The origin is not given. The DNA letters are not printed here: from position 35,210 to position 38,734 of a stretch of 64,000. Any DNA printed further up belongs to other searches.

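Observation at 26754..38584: Extended Type III-like operon: HTH / SNF2 helicase / DUF4391 / Mod / AlbA_2-HATPase / Res. Candidate multi-component defence system that fits no named system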

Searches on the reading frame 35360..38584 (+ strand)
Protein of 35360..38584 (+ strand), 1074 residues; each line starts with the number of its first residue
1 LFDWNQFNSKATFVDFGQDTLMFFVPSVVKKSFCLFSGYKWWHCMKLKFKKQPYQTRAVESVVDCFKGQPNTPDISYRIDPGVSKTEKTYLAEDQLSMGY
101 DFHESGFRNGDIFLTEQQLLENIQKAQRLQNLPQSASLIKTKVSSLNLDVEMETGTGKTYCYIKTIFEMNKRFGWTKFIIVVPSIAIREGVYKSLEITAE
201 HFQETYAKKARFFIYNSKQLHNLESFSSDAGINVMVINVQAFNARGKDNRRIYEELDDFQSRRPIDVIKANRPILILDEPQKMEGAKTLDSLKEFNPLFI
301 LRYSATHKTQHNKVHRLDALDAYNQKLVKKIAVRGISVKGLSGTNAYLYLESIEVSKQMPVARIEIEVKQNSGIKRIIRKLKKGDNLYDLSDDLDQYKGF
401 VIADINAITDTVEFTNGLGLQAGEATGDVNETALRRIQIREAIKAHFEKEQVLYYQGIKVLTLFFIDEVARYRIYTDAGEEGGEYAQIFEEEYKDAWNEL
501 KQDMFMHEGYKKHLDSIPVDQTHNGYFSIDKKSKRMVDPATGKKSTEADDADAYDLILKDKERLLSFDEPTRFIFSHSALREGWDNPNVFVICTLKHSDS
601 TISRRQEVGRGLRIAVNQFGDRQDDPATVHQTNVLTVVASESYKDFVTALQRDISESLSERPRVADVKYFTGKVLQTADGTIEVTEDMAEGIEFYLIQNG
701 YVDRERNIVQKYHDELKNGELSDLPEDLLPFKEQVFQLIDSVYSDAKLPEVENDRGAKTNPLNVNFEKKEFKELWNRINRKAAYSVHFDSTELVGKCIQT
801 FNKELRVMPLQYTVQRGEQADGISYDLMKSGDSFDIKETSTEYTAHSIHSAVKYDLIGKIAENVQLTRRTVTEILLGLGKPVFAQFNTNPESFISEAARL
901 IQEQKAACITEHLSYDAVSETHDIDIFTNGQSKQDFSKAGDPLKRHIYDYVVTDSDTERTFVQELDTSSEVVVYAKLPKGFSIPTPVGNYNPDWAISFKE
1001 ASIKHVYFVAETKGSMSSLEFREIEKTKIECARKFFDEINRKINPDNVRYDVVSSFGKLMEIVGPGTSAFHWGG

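Call 3: search_protein_families(library=pfam, proteins=[window:35360-38584:+], max_evalue=0.01)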
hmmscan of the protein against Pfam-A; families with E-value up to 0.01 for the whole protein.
window:35360-38584:+ (1074 aa): 3 families
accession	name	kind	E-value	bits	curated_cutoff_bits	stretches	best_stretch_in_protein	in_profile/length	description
PF19778.5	RE_endonuc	-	4.1e-34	117.1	23.4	1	945-1054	2-106/108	Endonuclease domain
PF04851.21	ResIII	-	1.4e-13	51.6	22.5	1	128-307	20-162/164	Type III restriction enzyme, res subunit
PF00270.35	DEAD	-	1.6e-06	28.4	26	1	146-308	15-161/167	DEAD/DEAH box helicase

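Call 4: search_protein_families(library=padloc, proteins=[window:35360-38584:+], max_evalue=0.001)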
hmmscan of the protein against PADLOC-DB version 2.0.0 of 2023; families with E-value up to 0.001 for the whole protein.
window:35360-38584:+ (1074 aa): 6 families
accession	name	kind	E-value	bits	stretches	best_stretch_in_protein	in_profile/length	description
PDLC03647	REase_III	-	0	1122.8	1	45-1062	1-985/989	Type III restriction enzyme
PDLC03649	REase_III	-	6.1e-108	360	1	106-1044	37-951/973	Type III restriction enzyme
PDLC03653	REase_III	-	3.9e-09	33.2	1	562-616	417-471/883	Type III restriction enzyme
PDLC03650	REase_III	-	2.6e-08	30.8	1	570-616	377-423/898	Type III restriction enzyme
PDLC03648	REase_III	-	1.2e-06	25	1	566-650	306-383/871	Type III restriction enzyme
PDLC02706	PbeA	-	4.1e-05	20.4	1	152-313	292-437/722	PbeA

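Call 5: search_protein_families(library=ncbifam, proteins=[window:35360-38584:+], max_evalue=0.001)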
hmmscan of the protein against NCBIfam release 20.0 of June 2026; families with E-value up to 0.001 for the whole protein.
window:35360-38584:+ (1074 aa): 2 families
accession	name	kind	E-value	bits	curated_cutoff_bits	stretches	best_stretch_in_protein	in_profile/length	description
NF012027.0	PRK15483.1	equivalog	2.9e-116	389.6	564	1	45-1050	1-966/986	type III restriction-modification system endonuclease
NF046055.1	restr_BPTD_3080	equivalog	1.3e-08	33.3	800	1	914-1055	827-958/970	BPTD_3080 family restriction endonuclease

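Call 32: search_dna_similar(query=window:35492-38584:+, collection=plasmids, mode=protein, max_rows=40, max_evalue=1e-20)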
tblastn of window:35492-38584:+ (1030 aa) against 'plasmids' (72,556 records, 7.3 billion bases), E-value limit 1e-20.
Records with a match: 286; places in all: 288; records where one place covers at least 80% of the query: 148.
Best place of each record, by identity: 60-80% 26; <60% 260.
By first word of the organism name: Escherichia 67; Enterococcus 31; Klebsiella 22; Salmonella 21; Bacillus 18; Listeria 16; Lactococcus 12; Acinetobacter 11; Vibrio 8; Enterobacter 7; and 45 more.
By predicted mobility (MOB-suite, as given by PLSDB): non-mobilizable 178; mobilizable 67; conjugative 41.
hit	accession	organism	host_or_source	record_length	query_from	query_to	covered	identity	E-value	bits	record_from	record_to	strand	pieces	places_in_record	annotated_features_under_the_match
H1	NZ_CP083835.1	Enterobacter asburiae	Homo sapiens,sputum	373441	1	1030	100%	68.0%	0e+0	1419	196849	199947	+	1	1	DEAD/DEAH box helicase family protein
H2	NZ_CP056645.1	Citrobacter freundii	culture,Freshwater sample from ...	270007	1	1030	100%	68.0%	0e+0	1419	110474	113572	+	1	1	DEAD/DEAH box helicase family protein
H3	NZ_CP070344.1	Variovorax sp. PDNC026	cell culture,Plastic debris in ...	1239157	1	1019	99%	68.6%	0e+0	1422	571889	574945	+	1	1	none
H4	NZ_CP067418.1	Aeromonas media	cell culture,water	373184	1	1019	99%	68.3%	0e+0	1423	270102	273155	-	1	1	DEAD/DEAH box helicase family protein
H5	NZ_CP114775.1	Raoultella planticola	Homo sapiens,cell ...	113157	1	1030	100%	67.2%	0e+0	1381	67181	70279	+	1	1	DEAD/DEAH box helicase family protein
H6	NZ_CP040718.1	Aeromonas veronii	alligator,bacteria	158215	1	1019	99%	67.8%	0e+0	1415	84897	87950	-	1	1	DEAD/DEAH box helicase family protein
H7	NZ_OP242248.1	Escherichia coli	Homo sapiens,stool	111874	1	1019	99%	66.9%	0e+0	1395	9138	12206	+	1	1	DEAD/DEAH box helicase family protein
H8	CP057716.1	Escherichia coli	culture,Pooled pig faecal samples ...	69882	1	1019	99%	66.9%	0e+0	1395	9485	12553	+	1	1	DEAD/DEAH box helicase family protein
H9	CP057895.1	Escherichia coli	culture,Pooled cattle faecal samples ...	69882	1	1019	99%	66.9%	0e+0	1395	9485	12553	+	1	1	DEAD/DEAH box helicase family protein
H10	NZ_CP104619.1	Escherichia coli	cell culture,chicken feces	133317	1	1019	99%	66.8%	0e+0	1393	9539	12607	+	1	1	DEAD/DEAH box helicase family protein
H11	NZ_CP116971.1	Escherichia coli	Sus scrofa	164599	1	1020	99%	66.6%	0e+0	1397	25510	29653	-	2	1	DEAD/DEAH box helicase family protein | IS30-like element ISApl1 family transposase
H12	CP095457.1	Escherichia coli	pig,cell culture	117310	1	1019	99%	66.7%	0e+0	1392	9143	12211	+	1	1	DEAD/DEAH box helicase family protein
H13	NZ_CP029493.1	Escherichia coli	Homo sapiens,fecal sample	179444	1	1019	99%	66.7%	0e+0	1391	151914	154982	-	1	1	DEAD/DEAH box helicase family protein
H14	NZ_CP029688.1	Escherichia coli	single strain,air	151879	1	1019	99%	66.7%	0e+0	1391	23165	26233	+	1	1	DEAD/DEAH box helicase family protein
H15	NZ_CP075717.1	Escherichia coli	Sus scrofa,water sample,wastewater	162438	1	1019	99%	66.7%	0e+0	1391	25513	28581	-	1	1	DEAD/DEAH box helicase family protein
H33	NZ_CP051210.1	Acinetobacter sp. NEB149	cell culture,R.J.Roberts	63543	1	1028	100%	53.7%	0e+0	1076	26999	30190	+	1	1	DEAD/DEAH box helicase family protein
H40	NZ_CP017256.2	Clostridium taeniosporum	microbial cells,Lake Mainaki silt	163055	1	1020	99%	52.0%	0e+0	1060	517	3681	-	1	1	DEAD/DEAH box helicase family protein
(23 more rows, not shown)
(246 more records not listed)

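Call 33: get_annotated_region(hit=H7, flank=10000)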
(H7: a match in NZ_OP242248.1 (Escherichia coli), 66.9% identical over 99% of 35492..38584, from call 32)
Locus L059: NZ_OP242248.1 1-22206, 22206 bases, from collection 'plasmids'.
description: Escherichia coli strain LA030 plasmid pLAO18, complete sequence
organism: Escherichia coli (NCBI taxid 562)
taxonomy: Bacteria; Pseudomonadota; Gammaproteobacteria; Enterobacterales; Enterobacteriaceae; Escherichia; Escherichia coli
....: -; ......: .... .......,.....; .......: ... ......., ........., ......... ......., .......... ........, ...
typing (MOB-suite, as given by PLSDB): non-mobilizable; replicon IncFIB
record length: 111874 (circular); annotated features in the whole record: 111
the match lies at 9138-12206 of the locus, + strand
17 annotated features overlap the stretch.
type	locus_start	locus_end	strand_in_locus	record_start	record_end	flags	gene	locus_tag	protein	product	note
CDS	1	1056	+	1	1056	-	repA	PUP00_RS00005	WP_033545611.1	replication protein RepA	-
CDS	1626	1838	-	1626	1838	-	-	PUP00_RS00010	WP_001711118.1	hypothetical protein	-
CDS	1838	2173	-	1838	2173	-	-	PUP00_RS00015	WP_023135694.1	hypothetical protein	-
CDS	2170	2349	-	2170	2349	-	-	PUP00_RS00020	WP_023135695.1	hypothetical protein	-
CDS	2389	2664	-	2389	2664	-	-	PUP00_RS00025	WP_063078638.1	hypothetical protein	-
CDS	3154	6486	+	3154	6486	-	-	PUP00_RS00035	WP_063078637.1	SNF2-related protein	-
CDS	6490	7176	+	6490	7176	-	-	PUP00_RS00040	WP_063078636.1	DUF4391 domain-containing protein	-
CDS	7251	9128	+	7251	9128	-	-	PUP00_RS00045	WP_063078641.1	site-specific DNA-methyltransferase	GO:0006306 - DNA methylation [Evidence IEA]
CDS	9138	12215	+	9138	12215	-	-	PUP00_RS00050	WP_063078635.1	DEAD/DEAH box helicase family protein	-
CDS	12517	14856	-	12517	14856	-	-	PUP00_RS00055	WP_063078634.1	LAGLIDADG family homing endonuclease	-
CDS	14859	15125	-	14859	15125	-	-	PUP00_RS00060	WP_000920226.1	hypothetical protein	-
CDS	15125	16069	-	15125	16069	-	-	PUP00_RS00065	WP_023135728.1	5'-3' exonuclease H3TH domain-containing protein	-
CDS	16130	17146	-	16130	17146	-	-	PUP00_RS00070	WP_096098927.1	regulator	-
CDS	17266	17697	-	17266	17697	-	-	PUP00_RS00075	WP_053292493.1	hypothetical protein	-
CDS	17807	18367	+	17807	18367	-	-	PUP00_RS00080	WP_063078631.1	hypothetical protein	-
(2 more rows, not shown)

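Call 34: get_annotated_region(hit=H33, flank=10000)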
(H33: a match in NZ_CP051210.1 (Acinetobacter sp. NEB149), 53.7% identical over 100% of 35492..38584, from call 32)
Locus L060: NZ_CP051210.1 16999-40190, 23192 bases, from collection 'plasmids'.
description: Acinetobacter sp. NEB149 plasmid pMsp65, complete sequence
organism: Acinetobacter sp. NEB149 (NCBI taxid 2725684)
taxonomy: Bacteria; Pseudomonadota; Gammaproteobacteria; Moraxellales; Moraxellaceae; Acinetobacter; Acinetobacter sp. NEB149
host: -; source: cell culture,R.J.Roberts; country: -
typing (MOB-suite, as given by PLSDB): non-mobilizable; replicon rep_cluster_327
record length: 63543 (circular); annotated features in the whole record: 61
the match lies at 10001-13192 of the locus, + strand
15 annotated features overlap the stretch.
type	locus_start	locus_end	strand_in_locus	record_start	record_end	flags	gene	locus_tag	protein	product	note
CDS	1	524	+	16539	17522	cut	-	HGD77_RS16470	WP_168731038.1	hypothetical protein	-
CDS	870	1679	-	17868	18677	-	-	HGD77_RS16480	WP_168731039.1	hypothetical protein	-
CDS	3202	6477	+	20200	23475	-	-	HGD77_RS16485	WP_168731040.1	helicase-related protein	-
CDS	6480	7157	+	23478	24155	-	-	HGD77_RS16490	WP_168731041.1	DUF4391 domain-containing protein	-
CDS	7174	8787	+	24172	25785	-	-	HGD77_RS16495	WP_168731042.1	site-specific DNA-methyltransferase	GO:0006306 - DNA methylation [Evidence IEA]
CDS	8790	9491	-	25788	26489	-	-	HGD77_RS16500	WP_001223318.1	IS1-like element ISPa14 family transposase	GO:0006313 - DNA transposition [Evidence IEA]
CDS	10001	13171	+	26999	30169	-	-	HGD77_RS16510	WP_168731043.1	DEAD/DEAH box helicase family protein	-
CDS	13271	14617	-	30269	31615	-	-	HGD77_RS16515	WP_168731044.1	DNA-primase RepB domain-containing protein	-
CDS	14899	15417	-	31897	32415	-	-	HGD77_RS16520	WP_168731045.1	hypothetical protein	-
CDS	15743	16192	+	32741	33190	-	-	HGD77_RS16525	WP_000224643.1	hypothetical protein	-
CDS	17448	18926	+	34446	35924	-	-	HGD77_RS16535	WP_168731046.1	efflux RND transporter periplasmic adaptor subunit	GO:0006810 - transport [Evidence IEA]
CDS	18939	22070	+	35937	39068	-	-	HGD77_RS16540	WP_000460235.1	CusA/CzcA family heavy metal efflux RND transporter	-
CDS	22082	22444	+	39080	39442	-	-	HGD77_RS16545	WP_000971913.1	hypothetical protein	-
CDS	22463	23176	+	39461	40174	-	-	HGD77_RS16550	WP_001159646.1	HupE/UreJ family protein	-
CDS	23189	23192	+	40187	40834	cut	-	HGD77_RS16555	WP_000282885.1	hypothetical protein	-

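Call 58: get_annotated_region(hit=H6, flank=9000)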
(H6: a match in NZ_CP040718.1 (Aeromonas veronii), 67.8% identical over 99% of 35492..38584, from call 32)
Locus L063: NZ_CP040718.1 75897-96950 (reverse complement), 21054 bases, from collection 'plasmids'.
description: Aeromonas veronii strain HX3 plasmid pHX3, complete sequence
organism: Aeromonas veronii (NCBI taxid 654)
taxonomy: Bacteria; Pseudomonadota; Gammaproteobacteria; Aeromonadales; Aeromonadaceae; Aeromonas; Aeromonas veronii
host: -; source: alligator,bacteria; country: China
typing (MOB-suite, as given by PLSDB): conjugative; relaxase MOBH,MOBH; mating-pair formation MPF_F
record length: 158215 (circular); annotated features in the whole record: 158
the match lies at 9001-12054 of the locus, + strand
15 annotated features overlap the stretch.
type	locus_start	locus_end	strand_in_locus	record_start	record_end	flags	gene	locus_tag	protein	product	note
CDS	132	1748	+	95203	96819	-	-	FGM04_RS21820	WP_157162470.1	PAAR domain-containing protein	-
CDS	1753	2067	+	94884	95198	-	-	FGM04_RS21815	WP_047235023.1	hypothetical protein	-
CDS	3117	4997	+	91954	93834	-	-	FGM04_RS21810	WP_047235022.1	ATP-dependent endonuclease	-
CDS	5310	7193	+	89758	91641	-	-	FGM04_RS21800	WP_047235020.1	site-specific DNA-methyltransferase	GO:0006306 - DNA methylation [Evidence IEA]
CDS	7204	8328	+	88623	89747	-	-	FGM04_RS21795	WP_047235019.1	AAA family ATPase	-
CDS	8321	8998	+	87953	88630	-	-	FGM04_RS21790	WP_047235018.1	DUF4276 family protein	-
CDS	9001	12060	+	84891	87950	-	-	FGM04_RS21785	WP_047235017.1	DEAD/DEAH box helicase family protein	-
CDS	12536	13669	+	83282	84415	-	-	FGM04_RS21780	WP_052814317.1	competence protein CoiA family protein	-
CDS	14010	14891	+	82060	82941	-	-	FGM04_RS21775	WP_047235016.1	DNA replication terminus site-binding protein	-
CDS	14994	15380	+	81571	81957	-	-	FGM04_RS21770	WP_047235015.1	hypothetical protein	-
CDS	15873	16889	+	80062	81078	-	-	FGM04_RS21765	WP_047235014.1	DNA-binding protein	-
CDS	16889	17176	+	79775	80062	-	-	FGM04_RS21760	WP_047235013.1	hypothetical protein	-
CDS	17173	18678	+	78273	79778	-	-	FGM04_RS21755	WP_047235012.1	UvrD-helicase domain-containing protein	-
CDS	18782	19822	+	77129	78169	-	traF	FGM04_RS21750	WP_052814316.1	conjugal transfer protein TraF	-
CDS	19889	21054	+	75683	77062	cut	-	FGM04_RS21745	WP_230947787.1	conjugal transfer protein TraH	-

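Call 59: get_annotated_region(hit=H40, flank=9000)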
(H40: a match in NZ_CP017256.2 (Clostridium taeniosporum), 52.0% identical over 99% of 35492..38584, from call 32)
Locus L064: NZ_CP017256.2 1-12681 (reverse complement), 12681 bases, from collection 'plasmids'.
description: Clostridium taeniosporum strain 1/k plasmid pCt3, complete sequence
organism: Clostridium taeniosporum (NCBI taxid 394958)
taxonomy: Bacteria; Bacillota; Clostridia; Eubacteriales; Clostridiaceae; Clostridium; Clostridium taeniosporum
host: -; source: microbial cells,Lake Mainaki silt; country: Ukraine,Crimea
typing (MOB-suite, as given by PLSDB): non-mobilizable
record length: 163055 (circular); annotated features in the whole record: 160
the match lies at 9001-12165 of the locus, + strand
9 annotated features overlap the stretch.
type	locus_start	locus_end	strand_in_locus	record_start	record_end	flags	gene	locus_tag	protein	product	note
CDS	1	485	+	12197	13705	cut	cloSI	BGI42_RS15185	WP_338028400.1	clostripain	GO:0006508 - proteolysis [Evidence IEA]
CDS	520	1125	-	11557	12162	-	-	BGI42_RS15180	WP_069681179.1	sigma-70 family RNA polymerase sigma factor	GO:0006352 - DNA-templated transcription initiation [Evidence IEA]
CDS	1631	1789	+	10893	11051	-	-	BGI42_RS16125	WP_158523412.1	hypothetical protein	-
CDS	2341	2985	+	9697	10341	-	-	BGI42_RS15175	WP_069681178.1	hypothetical protein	-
CDS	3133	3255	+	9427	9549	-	-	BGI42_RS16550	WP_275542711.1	hypothetical protein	-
CDS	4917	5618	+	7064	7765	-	-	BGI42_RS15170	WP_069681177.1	hypothetical protein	-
CDS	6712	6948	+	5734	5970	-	-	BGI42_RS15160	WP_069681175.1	hypothetical protein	-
CDS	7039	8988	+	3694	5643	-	-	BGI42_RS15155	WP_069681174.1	site-specific DNA-methyltransferase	GO:0006306 - DNA methylation [Evidence IEA]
CDS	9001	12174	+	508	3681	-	-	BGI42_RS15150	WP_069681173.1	DEAD/DEAH box helicase family protein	-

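Call 107: search_solved_structures(query=window:35492-38584:+, max_evalue=0.001, show_alignments=0)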
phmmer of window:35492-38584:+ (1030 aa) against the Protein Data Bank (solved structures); distinct sequences matched with E-value up to 0.001: 1.
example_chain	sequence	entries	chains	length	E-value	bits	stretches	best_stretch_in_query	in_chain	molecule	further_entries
4zcf_C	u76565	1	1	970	2.9e-82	280.4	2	65-619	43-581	Restriction endonuclease EcoP15I, restriction subunit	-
